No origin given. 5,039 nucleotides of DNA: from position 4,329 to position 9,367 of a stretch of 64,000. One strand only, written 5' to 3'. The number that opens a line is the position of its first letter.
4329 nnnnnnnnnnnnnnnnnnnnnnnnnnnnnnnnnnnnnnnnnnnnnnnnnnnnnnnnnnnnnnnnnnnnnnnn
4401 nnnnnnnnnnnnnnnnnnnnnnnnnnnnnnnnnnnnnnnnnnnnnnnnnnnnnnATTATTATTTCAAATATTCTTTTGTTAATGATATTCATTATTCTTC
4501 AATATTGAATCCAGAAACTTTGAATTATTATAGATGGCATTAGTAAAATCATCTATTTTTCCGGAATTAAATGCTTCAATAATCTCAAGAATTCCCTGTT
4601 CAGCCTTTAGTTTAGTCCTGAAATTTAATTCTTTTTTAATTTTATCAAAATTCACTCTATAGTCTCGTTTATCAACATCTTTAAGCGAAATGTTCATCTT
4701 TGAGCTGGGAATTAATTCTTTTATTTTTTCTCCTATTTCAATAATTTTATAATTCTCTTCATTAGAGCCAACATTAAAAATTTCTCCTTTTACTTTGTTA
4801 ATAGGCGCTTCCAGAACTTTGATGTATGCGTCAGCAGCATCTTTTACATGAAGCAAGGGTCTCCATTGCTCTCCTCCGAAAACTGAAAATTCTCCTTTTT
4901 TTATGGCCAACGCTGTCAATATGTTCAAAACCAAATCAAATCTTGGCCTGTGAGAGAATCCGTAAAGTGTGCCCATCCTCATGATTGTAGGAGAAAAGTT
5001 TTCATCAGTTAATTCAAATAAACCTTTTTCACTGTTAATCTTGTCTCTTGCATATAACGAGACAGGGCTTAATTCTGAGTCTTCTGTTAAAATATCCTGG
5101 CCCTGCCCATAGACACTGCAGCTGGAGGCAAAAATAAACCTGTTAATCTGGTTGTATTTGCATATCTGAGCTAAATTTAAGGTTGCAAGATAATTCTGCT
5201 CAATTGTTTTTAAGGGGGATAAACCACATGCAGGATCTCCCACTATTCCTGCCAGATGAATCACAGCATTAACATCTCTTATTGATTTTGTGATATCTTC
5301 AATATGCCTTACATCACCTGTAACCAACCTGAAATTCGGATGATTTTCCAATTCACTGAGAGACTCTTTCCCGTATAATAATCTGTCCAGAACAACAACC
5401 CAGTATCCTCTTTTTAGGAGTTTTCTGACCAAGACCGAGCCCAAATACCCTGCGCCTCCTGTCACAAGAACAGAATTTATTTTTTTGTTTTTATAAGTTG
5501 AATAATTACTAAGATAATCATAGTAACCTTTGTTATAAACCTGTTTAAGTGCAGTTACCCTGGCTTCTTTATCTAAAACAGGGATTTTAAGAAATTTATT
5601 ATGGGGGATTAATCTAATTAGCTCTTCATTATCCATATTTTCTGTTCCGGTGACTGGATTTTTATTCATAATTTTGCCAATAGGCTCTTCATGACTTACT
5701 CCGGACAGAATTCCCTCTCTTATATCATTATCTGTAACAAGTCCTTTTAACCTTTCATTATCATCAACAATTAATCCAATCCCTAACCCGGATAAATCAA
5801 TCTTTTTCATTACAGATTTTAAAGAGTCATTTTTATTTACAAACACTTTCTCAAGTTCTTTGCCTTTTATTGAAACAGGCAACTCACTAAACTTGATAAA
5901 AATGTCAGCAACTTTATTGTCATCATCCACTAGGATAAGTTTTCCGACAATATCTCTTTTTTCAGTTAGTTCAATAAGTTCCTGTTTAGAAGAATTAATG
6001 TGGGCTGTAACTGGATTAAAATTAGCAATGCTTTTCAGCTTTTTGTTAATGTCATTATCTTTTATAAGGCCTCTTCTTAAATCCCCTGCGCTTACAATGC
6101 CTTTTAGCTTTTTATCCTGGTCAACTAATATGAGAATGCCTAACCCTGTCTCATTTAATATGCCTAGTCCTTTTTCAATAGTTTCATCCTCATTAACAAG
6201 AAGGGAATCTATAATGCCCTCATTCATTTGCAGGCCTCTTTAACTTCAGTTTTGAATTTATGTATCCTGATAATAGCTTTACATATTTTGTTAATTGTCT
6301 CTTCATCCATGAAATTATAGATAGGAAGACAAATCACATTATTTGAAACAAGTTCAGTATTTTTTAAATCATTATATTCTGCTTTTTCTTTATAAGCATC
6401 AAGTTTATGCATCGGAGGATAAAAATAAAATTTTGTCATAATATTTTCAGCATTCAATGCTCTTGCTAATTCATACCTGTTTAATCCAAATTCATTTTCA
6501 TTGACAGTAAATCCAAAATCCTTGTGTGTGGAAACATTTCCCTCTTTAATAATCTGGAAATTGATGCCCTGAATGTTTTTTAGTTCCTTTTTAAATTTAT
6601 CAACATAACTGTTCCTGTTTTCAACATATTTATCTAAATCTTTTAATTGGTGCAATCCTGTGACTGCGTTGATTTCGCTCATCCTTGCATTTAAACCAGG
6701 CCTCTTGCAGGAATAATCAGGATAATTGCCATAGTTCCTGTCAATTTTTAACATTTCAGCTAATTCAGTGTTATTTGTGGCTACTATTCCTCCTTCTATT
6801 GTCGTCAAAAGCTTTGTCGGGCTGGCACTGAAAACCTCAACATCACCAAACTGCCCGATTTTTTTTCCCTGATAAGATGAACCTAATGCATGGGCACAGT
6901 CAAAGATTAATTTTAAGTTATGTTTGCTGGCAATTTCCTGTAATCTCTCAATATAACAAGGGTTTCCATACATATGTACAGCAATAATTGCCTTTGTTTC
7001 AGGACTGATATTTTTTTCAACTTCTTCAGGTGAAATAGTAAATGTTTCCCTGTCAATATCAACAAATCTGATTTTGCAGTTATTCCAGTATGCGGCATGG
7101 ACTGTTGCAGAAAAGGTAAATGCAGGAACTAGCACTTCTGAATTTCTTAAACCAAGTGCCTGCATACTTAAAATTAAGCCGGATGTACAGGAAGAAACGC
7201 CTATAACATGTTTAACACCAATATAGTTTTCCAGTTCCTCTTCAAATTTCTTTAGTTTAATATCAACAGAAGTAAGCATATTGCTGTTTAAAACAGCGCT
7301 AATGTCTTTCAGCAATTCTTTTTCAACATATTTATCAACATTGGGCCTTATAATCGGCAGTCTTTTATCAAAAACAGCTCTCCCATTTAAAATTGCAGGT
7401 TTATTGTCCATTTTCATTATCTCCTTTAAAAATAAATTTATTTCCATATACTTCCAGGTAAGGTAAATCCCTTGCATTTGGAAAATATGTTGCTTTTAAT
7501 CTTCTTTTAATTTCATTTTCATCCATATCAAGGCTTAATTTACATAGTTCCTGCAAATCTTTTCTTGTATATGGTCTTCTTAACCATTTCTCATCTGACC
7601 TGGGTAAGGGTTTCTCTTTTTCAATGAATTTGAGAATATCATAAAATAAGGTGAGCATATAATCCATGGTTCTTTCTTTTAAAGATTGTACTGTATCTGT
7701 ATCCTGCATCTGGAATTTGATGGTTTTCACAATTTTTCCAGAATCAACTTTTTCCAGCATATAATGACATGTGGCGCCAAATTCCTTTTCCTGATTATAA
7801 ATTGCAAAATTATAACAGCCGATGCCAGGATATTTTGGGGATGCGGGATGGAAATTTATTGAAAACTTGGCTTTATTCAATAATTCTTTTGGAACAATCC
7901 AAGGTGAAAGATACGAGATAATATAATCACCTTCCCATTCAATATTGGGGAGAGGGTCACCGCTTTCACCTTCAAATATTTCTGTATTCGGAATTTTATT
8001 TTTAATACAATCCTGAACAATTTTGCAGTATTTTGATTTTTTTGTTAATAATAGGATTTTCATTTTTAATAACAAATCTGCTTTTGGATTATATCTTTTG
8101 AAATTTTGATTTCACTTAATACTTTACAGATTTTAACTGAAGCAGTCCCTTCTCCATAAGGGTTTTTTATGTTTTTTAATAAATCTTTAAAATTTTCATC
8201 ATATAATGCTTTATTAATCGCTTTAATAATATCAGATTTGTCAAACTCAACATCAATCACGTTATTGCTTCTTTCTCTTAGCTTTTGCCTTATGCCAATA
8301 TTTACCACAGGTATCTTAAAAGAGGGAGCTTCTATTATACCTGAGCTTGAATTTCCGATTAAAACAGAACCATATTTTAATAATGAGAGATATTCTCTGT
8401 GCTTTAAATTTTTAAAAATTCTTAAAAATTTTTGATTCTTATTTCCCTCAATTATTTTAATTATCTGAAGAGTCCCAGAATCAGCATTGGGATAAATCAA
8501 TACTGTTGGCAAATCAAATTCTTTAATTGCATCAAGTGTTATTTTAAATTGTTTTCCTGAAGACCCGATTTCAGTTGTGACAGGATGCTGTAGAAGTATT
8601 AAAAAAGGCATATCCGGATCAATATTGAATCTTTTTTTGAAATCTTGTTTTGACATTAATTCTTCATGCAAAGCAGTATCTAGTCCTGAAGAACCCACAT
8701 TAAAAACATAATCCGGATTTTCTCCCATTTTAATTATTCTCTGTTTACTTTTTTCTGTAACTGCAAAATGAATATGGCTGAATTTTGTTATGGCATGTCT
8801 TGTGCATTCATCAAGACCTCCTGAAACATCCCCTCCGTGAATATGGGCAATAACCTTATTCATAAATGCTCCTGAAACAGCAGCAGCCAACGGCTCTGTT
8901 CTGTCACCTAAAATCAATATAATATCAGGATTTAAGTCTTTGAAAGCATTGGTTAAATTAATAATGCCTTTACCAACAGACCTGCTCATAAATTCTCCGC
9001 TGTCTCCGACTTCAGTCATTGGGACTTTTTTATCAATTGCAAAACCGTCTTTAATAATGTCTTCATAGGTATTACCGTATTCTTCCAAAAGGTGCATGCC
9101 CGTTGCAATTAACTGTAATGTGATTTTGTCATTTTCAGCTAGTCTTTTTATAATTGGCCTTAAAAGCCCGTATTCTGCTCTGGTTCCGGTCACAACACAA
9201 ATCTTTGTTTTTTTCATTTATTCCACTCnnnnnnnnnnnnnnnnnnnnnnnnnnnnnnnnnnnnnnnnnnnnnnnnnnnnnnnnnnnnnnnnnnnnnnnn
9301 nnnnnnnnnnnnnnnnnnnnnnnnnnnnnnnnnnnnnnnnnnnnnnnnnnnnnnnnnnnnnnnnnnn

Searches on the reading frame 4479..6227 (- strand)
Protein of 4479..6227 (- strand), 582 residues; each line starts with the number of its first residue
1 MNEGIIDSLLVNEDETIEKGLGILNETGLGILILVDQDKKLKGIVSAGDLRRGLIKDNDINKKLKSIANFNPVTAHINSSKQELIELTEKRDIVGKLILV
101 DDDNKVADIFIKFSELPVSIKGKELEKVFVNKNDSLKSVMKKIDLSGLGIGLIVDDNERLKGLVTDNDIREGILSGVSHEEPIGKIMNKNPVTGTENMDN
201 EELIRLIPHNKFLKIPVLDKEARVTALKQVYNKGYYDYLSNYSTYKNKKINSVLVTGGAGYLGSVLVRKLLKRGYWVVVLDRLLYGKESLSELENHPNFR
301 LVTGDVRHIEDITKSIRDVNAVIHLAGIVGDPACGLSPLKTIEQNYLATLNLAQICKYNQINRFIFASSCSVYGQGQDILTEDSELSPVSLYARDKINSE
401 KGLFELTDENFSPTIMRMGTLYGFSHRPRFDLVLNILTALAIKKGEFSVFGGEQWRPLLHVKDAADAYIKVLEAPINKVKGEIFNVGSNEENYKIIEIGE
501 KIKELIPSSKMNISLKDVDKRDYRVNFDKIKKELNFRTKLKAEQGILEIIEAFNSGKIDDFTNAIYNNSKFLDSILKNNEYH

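Call 3: search_protein_families(library=pfam, proteins=[window:4479-6227:-], max_evalue=0.001)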
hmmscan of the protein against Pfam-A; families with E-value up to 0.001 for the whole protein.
window:4479-6227:- (582 aa): 12 families
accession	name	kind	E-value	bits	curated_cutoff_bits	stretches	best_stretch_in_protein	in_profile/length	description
PF01370.27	Epimerase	-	5.9e-49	167.1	20.9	1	253-487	1-240/240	NAD dependent epimerase/dehydratase family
PF16363.11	GDP_Man_Dehyd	-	1.5e-30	107.2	27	1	254-547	1-330/332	GDP-mannose 4,6 dehydratase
PF01073.25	3Beta_HSD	-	2e-18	66.9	22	1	254-410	1-164/280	3-beta hydroxysteroid dehydrogenase/isomerase family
PF00571.33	CBS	-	7.2e-18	65.1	24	2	10-54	11-55/57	CBS domain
PF04321.23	RmlD_sub_bind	-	2.2e-13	50.4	27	1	253-504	3-229/287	RmlD substrate binding domain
PF13460.12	NAD_binding_10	-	2.9e-13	50.5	27.2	1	257-421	1-146/184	NAD(P)H-binding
PF02719.21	Polysacc_synt_2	-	7.8e-12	45.4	20.2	1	253-369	1-128/293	Polysaccharide biosynthesis protein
PF05368.20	NmrA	-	3.2e-07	30.7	27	1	252-368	4-106/298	NmrA-like family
PF07993.18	NAD_binding_4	-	3.9e-07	29.9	20.1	1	255-382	1-150/258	Male sterility protein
PF08659.16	KR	-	3.2e-06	27.6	22.6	1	252-371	2-138/180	KR domain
PF00106.31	adh_short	-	4.5e-05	23.5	26.6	1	252-320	2-72/195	short chain dehydrogenase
PF03435.24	Sacchrp_dh_NADP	-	0.00022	22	25.1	1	258-331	5-81/129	Saccharopine dehydrogenase NADP binding domain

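Call 4: search_protein_families(library=ncbifam, proteins=[window:4479-6227:-], max_evalue=0.001)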
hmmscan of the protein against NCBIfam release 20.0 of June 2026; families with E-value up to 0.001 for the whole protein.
window:4479-6227:- (582 aa): 45 families (the best 25 are shown)
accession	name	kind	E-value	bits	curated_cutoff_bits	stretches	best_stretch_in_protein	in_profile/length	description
TIGR01179.1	galE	equivalog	3.9e-40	137.7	262.3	1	253-542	2-313/332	UDP-glucose 4-epimerase GalE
TIGR01181.1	dTDP_gluc_dehyt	equivalog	2.5e-31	109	365.1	1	253-553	2-311/321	dTDP-glucose 4,6-dehydratase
TIGR04180.1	EDH_00030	hypoth_equivalog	3.6e-28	98.5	475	1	253-517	1-266/297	NAD-dependent 4,6-dehydratase LegB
NF007956.0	PRK10675.1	subfamily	1.2e-22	80.5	394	1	252-407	2-164/338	UDP-glucose 4-epimerase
TIGR02197.1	heptose_epim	equivalog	2e-20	73.2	274.6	1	253-490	1-245/316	ADP-glyceromanno-heptose 6-epimerase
TIGR00393.1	kpsF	subfamily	2.4e-20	73.2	203.7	2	17-108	175-265/268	KpsF/GutQ family sugar-phosphate isomerase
NF008872.0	PRK11908.1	equivalog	5.9e-18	65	294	2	252-381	3-130/349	bifunctional UDP-4-keto-pentose/UDP-xylose synthase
NF005998.1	PRK08125.1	equivalog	6.2e-17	61.2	777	2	239-381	304-444/649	bifunctional UDP-4-amino-4-deoxy-L-arabinose formyltransferase/UDP-glucuronic acid oxidase ArnA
NF007490.0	PRK10084.1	subfamily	9.5e-17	61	649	1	253-554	3-335/361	dTDP-glucose 4,6-dehydratase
NF008581.0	PRK11543.1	equivalog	7e-16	58.1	481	2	130-227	212-312/321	arabinose-5-phosphate isomerase GutQ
NF007582.0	PRK10217.1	equivalog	1.4e-15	57.2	698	1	252-507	3-271/355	dTDP-glucose 4,6-dehydratase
NF043036.1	ErythonDh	equivalog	2.4e-15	56.6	325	1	253-400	3-157/321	D-erythronate dehydrogenase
TIGR03466.1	HpnA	hypoth_equivalog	4.7e-14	52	367.65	1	252-411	2-160/327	hopanoid-associated sugar epimerase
TIGR03589.1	PseB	equivalog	9.4e-13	47.8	407.75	1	251-401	5-144/324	UDP-N-acetylglucosamine 4,6-dehydratase (inverting)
NF042422.1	oxyalk_red_OleD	equivalog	1.7e-12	47.4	580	1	253-379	3-120/329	2-alkyl-3-oxoalkanoate reductase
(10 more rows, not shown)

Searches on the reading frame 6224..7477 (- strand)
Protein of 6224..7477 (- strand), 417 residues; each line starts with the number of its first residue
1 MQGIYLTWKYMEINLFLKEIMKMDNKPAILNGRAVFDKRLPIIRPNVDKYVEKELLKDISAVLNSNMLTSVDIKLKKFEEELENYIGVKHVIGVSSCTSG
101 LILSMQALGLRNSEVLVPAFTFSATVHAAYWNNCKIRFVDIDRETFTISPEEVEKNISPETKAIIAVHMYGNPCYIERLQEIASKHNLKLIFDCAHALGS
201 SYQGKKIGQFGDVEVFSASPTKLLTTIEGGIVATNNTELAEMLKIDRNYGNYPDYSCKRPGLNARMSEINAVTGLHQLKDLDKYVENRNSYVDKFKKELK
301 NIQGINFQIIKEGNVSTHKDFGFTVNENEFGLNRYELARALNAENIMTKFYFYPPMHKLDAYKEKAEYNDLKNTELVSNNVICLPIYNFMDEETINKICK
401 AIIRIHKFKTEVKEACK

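Call 3: search_protein_families(library=pfam, proteins=[window:6224-7477:-], max_evalue=0.001)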
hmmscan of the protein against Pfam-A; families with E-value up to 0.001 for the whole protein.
window:6224-7477:- (417 aa): 3 families
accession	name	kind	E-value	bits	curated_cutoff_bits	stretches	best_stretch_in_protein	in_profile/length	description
PF01041.23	DegT_DnrJ_EryC1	-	3.4e-104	349.4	19.8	1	52-402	4-359/360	DegT/DnrJ/EryC1/StrS aminotransferase family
PF00155.27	Aminotran_1_2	-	6.2e-10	39.2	19.7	1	61-203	29-195/361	Aminotransferase class I and II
PF01212.27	Beta_elim_lyase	-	8.7e-05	22.4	27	1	72-301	31-267/288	Beta-eliminating lyase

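Call 4: search_protein_families(library=ncbifam, proteins=[window:6224-7477:-], max_evalue=0.001)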
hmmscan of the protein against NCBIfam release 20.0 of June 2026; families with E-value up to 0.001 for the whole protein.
window:6224-7477:- (417 aa): 15 families
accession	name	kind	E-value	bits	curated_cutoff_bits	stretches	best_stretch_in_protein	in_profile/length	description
TIGR04427.1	PLP_DesI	equivalog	7.8e-84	282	650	1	27-405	8-381/390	dTDP-4-dehydro-6-deoxyglucose aminotransferase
TIGR03588.1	PseC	equivalog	2.2e-72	244.1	423.5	1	49-405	7-379/380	UDP-4-amino-4,6-dideoxy-N-acetyl-beta-L-altrosamine transaminase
TIGR04181.1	NHT_00031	hypoth_equivalog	1.6e-62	211.4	420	1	56-385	13-357/359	LegC family aminotransferase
NF008658.2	PRK11658.1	equivalog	3.8e-57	193.6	631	1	40-405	5-376/379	UDP-4-amino-4-deoxy-L-arabinose aminotransferase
NF011936.0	PRK15407.1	equivalog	3e-51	174.5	423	2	46-251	40-252/440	lipopolysaccharide biosynthesis protein RfbH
NF008687.0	PRK11706.1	equivalog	8.2e-51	172.9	375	1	48-405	7-373/375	dTDP-4-amino-4,6-dideoxygalactose transaminase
TIGR02379.1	ECA_wecE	subfamily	5.1e-39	134.1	434.85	1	52-405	11-374/376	dTDP-4-amino-4,6-dideoxy-D-glucose transaminase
NF041364.1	GntC_guanitoxin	equivalog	8.6e-07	28.2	415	1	94-195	66-175/356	guanitoxin biosynthesis PLP-dependent (S)-gamma-hydroxy-L-arginine cyclodehydratase GntC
NF006810.0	PRK09331.1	subfamily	3.7e-06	26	301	1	75-208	67-212/397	Sep-tRNA:Cys-tRNA synthetase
NF005526.0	PRK07179.1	equivalog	1.5e-05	23.8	428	1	47-243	73-270/407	alpha-hydroxyketone-type quorum-sensing autoinducer synthase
NF000586.1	PRK00011.1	subfamily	1.9e-05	23.6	335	1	135-244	130-241/404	serine hydroxymethyltransferase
TIGR01265.1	tyr_nico_aTase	subfamily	7.8e-05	21.8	292.45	1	78-191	86-206/403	tyrosine/nicotianamine family aminotransferase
TIGR01264.1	tyr_amTase_E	equivalog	0.0001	21.2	474.25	1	79-175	87-184/403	tyrosine transaminase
NF005810.0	PRK07671.1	equivalog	0.00017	20.7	594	1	147-245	121-221/377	bifunctional cystathionine gamma-lyase/homocysteine desulfhydrase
NF005305.0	PRK06836.1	equivalog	0.00062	19.1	376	1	79-166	89-176/396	pyridoxal phosphate-dependent aminotransferase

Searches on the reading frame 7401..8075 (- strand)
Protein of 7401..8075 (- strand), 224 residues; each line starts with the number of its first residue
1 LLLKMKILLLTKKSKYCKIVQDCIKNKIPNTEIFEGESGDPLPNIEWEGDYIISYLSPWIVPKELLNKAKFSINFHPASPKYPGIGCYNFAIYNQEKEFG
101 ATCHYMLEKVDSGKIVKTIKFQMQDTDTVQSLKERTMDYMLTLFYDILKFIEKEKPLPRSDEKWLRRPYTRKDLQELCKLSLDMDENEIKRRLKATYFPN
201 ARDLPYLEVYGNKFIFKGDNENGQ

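Call 3: search_protein_families(library=pfam, proteins=[window:7401-8075:-], max_evalue=0.001)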
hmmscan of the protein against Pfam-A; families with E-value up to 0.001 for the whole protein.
window:7401-8075:- (224 aa): 1 family
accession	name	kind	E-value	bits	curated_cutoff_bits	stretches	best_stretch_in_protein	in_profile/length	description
PF00551.24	Formyl_trans_N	-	2.4e-12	47.4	26.1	1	56-138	87-171/181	Formyl transferase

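Call 4: search_protein_families(library=ncbifam, proteins=[window:7401-8075:-], max_evalue=0.001)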
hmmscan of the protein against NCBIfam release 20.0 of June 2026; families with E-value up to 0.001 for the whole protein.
window:7401-8075:- (224 aa): 7 families
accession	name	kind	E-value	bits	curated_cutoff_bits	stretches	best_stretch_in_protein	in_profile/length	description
NF005414.0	PRK06988.1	equivalog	9.4e-12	44.5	316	1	47-132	76-163/311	formyltransferase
NF005998.1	PRK08125.1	equivalog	2e-11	43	777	1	48-157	75-186/649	bifunctional UDP-4-amino-4-deoxy-L-arabinose formyltransferase/UDP-glucuronic acid oxidase ArnA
TIGR00639.1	PurN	equivalog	2.7e-11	43.4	150.1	1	72-149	104-182/192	phosphoribosylglycinamide formyltransferase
NF005755.0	PRK07579.1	equivalog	5.4e-09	36.2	238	1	51-214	68-231/245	dTDP-4-amino-4,6-dideoxyglucose formyltransferase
TIGR00460.1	fmt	equivalog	1.1e-08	34.6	201.5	1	18-155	59-188/315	methionyl-tRNA formyltransferase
TIGR00655.1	PurU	equivalog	0.00034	20.3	285.95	1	73-136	186-250/280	formyltetrahydrofolate deformylase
NF004684.0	PRK06027.1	subfamily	0.00062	19.5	223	1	63-134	180-253/286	formyltetrahydrofolate deformylase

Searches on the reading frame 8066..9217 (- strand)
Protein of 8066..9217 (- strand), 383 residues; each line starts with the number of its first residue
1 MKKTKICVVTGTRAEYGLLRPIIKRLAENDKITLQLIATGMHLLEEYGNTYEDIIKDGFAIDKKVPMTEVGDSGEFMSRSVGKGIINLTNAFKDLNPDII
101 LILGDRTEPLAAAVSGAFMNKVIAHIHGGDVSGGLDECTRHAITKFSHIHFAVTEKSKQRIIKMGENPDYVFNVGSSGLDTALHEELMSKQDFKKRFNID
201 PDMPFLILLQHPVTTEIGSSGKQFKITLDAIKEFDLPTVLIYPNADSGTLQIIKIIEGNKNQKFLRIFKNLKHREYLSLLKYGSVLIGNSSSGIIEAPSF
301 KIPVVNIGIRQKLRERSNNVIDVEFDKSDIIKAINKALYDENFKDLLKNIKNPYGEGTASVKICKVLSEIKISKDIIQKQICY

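Call 3: search_protein_families(library=pfam, proteins=[window:8066-9217:-], max_evalue=0.001)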
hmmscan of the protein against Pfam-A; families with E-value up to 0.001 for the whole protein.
window:8066-9217:- (383 aa): 1 family
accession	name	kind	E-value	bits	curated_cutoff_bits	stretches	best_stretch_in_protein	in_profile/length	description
PF02350.25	Epimerase_2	-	2.9e-79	266.9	30.6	1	25-367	2-346/347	UDP-N-acetylglucosamine 2-epimerase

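Call 4: search_protein_families(library=ncbifam, proteins=[window:8066-9217:-], max_evalue=0.001)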
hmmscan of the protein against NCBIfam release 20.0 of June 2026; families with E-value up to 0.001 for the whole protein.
window:8066-9217:- (383 aa): 3 families
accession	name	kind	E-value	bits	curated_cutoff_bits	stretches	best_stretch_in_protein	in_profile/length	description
TIGR03568.1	NeuC_NnaA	equivalog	1.5e-136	455.1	235.9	1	5-367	2-365/365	UDP-N-acetylglucosamine 2-epimerase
TIGR00236.1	wecB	equivalog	6.9e-33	114.3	210.15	1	5-368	2-363/366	non-hydrolyzing UDP-N-acetylglucosamine 2-epimerase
NF045948.1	ProImpepThrmp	equivalog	0.00076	19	500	0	112-275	106-271/291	proline iminopeptidase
